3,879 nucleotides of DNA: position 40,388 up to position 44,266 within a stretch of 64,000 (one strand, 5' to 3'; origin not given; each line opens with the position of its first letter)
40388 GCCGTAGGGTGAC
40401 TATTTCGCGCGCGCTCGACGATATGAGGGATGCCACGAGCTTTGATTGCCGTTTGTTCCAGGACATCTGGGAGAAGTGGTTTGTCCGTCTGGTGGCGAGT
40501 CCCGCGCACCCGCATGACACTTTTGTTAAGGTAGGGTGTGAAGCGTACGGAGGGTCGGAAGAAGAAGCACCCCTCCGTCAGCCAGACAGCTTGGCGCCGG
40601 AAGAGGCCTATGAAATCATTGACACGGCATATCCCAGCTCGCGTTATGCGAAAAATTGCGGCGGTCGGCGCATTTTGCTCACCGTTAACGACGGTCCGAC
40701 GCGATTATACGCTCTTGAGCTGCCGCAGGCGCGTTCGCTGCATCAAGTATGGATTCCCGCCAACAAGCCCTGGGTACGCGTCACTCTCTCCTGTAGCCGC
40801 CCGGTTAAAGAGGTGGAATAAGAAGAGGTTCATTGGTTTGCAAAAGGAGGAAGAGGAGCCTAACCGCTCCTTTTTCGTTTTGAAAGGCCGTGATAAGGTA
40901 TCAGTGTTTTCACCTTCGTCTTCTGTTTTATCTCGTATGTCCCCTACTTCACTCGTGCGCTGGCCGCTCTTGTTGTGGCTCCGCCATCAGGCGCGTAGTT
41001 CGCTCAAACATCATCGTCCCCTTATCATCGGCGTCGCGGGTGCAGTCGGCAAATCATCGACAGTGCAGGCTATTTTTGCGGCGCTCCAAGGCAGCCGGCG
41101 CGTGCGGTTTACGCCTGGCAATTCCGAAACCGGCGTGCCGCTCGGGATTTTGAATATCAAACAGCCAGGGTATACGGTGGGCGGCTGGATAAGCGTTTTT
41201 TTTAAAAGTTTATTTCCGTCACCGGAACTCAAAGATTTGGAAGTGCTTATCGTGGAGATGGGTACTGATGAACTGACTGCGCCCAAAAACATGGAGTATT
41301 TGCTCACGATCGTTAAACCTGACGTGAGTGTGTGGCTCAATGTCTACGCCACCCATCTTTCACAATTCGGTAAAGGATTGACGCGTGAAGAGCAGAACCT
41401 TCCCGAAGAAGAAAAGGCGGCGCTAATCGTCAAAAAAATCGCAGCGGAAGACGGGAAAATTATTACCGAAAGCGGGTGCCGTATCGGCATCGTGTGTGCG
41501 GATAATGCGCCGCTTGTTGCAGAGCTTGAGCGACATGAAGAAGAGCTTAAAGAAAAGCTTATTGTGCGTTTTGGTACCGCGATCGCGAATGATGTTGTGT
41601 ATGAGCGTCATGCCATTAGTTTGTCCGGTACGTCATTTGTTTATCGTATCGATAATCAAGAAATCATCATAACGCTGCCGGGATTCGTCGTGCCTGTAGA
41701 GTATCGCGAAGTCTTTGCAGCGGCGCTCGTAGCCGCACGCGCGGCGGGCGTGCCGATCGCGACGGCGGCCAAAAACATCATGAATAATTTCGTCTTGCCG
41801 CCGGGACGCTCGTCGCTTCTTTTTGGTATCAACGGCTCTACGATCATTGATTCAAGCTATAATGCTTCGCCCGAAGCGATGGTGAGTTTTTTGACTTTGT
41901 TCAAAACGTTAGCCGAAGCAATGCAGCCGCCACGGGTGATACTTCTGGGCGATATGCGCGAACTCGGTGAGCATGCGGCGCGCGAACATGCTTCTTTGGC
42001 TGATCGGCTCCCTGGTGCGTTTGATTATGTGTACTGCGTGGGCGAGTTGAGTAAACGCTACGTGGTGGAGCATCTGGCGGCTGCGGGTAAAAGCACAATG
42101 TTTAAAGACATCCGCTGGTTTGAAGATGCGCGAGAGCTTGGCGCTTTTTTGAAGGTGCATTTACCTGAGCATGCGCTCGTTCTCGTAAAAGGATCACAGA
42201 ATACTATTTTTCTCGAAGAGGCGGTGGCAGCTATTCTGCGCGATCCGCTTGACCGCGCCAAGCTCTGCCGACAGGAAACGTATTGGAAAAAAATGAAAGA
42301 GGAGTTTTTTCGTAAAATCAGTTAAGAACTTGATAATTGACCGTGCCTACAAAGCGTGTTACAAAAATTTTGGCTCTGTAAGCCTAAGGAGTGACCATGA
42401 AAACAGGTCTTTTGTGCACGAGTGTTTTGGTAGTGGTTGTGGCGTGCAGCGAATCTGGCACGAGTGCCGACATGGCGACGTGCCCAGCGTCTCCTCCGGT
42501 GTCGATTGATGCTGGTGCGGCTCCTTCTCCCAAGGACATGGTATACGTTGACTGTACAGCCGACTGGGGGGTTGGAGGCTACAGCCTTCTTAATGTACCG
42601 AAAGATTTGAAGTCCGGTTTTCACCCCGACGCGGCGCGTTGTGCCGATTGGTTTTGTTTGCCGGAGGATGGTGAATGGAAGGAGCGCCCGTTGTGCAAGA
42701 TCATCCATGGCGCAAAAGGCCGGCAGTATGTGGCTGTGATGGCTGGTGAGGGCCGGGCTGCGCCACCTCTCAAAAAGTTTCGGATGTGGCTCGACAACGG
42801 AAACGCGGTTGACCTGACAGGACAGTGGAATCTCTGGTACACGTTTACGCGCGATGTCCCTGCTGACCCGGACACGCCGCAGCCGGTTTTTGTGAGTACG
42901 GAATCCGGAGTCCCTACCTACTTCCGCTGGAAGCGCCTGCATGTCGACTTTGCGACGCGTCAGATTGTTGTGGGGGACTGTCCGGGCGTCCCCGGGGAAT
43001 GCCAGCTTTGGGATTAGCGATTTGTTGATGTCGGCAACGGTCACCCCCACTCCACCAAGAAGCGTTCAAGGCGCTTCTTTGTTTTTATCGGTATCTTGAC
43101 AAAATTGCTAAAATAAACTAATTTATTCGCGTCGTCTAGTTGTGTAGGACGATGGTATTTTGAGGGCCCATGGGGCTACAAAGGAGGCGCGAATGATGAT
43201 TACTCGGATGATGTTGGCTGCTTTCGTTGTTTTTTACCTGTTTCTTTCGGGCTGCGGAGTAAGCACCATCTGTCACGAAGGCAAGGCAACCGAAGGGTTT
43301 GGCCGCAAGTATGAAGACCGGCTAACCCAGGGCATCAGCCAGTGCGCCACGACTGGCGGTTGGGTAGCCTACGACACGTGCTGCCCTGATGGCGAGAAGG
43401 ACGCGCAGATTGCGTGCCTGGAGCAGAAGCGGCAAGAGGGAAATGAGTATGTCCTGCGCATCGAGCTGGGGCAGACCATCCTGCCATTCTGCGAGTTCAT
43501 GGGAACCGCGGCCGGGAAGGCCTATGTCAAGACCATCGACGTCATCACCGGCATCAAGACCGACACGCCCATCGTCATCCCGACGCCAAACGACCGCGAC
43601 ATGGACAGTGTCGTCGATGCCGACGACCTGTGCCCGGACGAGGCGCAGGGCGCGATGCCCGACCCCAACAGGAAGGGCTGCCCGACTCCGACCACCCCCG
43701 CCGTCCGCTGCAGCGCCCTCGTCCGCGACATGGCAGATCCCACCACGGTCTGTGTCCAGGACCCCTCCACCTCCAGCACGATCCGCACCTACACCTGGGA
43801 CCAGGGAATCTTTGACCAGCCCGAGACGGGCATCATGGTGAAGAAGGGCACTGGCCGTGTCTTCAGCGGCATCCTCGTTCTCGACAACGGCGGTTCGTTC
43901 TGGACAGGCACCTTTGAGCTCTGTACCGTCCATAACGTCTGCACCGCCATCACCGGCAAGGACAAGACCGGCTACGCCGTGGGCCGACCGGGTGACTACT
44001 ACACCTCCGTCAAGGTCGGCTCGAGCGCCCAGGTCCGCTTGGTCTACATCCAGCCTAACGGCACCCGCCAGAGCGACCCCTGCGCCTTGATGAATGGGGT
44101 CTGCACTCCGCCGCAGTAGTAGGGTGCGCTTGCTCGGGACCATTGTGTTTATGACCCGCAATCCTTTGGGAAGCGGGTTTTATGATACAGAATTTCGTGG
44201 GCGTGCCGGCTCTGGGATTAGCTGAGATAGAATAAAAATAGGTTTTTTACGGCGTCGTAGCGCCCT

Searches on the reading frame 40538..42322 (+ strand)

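Call 19: search_protein_families(library=pfam, proteins=[window:40538-42322:+], max_evalue=0.001)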
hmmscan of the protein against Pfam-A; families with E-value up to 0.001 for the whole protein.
window:40538-42322:+ (595 aa): 2 families
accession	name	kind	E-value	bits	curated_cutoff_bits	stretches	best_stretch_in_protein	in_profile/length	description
PF02875.26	Mur_ligase_C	-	8.3e-14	53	28.4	1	424-553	2-126/127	Mur ligase, glutamate ligase domain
PF08245.18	Mur_ligase_M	-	5.2e-05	23.7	24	1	166-367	1-168/200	Mur ligase middle domain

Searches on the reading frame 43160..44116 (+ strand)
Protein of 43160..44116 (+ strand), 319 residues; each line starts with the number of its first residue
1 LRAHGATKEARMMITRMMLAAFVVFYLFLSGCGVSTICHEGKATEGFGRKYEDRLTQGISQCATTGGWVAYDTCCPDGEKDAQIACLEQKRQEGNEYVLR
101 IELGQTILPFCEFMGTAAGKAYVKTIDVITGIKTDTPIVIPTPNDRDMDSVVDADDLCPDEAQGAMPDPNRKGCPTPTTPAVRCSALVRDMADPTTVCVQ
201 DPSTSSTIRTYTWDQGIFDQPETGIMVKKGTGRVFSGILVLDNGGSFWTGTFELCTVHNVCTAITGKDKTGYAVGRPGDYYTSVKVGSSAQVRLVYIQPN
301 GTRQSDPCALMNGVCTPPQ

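Call 7: search_protein_families(library=pfam, proteins=[window:43160-44116:+], max_evalue=1)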
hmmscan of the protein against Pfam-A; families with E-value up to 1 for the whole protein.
window:43160-44116:+ (319 aa): 1 family
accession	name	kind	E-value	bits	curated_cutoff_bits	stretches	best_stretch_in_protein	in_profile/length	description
PF13996.11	YobH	-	0.13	12.7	27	1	11-51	1-39/70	YobH-like protein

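Call 8: search_protein_families(library=ncbifam, proteins=[window:43160-44116:+], max_evalue=1)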
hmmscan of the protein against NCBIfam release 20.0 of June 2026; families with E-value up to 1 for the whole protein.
window:43160-44116:+ (319 aa): 2 families
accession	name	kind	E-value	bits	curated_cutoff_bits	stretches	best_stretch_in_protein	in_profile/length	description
NF053612.1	anchor_PA1041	equivalog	0.0027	17.7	250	1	128-201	60-129/236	PA1041 family peptidoglycan-binding anchor lipoprotein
NF033763.1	exchanger_TraB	exception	0.04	11.9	700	1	143-176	321-380/522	outer membrane exchange protein TraB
